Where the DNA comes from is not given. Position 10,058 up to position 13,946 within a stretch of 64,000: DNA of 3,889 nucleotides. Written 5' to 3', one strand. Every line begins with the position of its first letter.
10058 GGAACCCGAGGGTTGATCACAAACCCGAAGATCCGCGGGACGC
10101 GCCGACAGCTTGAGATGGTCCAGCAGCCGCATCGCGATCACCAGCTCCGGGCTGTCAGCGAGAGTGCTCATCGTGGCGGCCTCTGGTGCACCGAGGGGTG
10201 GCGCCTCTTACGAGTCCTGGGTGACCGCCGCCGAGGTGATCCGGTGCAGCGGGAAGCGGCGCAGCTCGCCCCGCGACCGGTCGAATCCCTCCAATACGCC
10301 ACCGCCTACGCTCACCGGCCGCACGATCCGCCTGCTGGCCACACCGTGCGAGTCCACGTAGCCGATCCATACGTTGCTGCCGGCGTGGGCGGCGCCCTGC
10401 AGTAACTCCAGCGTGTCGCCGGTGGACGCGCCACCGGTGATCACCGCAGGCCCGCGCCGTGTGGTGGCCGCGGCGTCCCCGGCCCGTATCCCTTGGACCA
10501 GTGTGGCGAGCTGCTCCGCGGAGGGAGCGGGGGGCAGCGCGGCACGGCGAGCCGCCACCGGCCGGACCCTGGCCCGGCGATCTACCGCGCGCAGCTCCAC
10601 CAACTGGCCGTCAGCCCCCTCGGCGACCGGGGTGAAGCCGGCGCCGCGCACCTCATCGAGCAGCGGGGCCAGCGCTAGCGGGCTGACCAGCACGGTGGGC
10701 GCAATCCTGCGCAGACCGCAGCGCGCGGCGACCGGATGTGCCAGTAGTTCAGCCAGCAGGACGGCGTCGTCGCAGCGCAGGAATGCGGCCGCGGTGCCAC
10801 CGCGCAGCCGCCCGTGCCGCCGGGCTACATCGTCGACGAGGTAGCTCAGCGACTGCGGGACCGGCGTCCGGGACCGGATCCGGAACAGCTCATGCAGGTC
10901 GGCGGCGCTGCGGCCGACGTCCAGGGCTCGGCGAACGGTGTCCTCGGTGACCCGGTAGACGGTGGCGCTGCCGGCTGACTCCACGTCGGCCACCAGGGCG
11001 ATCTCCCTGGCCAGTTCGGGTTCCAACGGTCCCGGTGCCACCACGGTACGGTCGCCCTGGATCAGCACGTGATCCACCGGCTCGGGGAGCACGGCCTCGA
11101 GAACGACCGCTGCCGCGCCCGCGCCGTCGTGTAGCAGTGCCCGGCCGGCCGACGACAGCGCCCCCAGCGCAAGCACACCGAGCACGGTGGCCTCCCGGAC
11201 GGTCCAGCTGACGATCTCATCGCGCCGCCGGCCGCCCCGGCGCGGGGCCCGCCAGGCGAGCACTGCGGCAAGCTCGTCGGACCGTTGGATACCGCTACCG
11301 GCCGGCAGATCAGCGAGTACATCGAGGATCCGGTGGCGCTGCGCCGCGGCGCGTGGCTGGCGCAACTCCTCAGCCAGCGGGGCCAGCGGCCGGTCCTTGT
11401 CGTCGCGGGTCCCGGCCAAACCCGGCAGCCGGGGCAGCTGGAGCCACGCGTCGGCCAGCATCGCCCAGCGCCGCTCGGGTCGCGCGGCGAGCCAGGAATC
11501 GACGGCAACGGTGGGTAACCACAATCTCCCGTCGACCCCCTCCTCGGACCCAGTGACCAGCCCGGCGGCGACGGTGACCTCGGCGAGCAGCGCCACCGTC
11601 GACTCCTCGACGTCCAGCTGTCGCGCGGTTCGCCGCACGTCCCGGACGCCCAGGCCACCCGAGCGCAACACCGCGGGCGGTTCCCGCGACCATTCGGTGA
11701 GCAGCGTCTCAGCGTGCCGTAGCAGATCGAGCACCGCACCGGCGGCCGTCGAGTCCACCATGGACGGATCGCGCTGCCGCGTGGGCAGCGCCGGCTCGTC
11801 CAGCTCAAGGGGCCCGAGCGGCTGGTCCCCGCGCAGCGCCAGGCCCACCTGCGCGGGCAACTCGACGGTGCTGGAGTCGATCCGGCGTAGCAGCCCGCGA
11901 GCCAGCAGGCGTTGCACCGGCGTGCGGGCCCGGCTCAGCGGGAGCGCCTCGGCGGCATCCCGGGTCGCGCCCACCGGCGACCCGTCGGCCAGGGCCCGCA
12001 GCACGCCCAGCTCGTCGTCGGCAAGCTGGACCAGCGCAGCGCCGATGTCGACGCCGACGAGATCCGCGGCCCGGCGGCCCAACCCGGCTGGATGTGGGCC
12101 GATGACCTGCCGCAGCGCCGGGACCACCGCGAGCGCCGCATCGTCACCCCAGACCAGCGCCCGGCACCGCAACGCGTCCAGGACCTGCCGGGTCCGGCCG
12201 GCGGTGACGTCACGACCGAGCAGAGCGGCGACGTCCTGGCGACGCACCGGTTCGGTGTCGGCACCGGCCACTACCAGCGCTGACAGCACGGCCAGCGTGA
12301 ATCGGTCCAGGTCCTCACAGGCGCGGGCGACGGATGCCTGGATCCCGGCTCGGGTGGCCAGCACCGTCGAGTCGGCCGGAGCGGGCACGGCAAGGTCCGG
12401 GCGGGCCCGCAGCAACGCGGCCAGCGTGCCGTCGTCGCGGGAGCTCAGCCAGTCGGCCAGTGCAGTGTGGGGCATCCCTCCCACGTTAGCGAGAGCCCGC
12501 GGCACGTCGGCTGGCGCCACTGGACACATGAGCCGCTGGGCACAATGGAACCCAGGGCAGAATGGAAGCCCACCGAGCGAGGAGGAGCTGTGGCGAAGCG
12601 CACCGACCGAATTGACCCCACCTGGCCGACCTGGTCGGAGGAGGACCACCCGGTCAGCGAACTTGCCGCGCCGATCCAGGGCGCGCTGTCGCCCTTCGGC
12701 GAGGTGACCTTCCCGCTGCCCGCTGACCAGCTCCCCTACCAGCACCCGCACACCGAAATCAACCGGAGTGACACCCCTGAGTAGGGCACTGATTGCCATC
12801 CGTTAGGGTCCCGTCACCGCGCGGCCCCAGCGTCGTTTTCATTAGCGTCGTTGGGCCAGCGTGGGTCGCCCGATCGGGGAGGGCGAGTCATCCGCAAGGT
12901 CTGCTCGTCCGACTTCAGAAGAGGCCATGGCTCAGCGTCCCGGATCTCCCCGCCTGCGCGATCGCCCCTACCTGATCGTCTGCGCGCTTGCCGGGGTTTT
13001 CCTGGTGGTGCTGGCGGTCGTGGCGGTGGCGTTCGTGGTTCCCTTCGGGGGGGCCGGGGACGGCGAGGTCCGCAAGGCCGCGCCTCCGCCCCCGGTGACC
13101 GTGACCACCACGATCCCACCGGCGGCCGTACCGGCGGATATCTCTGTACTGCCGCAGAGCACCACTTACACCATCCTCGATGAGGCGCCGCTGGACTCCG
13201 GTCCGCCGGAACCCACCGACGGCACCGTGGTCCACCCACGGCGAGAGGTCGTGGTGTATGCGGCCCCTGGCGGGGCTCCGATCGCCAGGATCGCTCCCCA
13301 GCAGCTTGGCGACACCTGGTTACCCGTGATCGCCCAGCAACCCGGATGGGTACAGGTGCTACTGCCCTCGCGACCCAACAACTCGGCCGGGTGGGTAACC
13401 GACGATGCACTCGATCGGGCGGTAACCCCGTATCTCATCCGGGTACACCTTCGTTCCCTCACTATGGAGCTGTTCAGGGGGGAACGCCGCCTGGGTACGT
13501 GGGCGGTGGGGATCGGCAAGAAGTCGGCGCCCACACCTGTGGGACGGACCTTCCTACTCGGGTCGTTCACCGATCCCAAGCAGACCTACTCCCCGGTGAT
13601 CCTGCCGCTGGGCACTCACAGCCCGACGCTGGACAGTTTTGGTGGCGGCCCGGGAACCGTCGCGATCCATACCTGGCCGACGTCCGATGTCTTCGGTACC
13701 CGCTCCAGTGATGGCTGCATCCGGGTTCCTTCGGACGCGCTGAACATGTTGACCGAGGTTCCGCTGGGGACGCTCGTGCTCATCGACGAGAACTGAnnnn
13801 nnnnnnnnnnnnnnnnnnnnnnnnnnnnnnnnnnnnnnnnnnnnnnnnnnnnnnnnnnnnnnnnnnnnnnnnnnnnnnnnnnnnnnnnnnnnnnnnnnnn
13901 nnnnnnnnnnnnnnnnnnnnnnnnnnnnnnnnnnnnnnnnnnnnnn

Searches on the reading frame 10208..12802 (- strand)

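Call 47: search_protein_families(library=pfam, proteins=[window:10208-12802:-], max_evalue=0.001)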
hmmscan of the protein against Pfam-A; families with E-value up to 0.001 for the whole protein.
window:10208-12802:- (864 aa): 2 families
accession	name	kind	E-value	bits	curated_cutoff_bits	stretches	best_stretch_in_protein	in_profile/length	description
PF13625.11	Helicase_C_3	-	5.6e-43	146.4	34.2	1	579-701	1-125/125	Helicase conserved C-terminal domain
PF13280.12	WYL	-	2.9e-05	24.4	21.8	1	797-859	2-69/70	WYL domain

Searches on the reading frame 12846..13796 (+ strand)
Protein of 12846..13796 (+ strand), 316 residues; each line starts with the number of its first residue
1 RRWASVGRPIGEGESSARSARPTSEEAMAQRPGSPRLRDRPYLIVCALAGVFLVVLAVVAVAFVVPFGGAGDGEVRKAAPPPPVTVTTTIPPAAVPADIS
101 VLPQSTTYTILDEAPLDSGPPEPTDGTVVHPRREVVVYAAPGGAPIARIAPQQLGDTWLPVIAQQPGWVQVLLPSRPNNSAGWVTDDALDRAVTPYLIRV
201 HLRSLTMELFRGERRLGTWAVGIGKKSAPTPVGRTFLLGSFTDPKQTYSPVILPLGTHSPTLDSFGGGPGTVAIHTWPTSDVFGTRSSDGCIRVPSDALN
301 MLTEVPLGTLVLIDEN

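Call 47: search_protein_families(library=pfam, proteins=[window:12846-13796:+], max_evalue=0.001)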
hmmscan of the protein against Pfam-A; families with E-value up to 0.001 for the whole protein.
window:12846-13796:+ (316 aa): 1 family
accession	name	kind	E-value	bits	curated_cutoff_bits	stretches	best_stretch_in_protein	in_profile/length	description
PF03734.19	YkuD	-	1.4e-13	52.1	23.4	1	196-313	2-146/146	L,D-transpeptidase catalytic domain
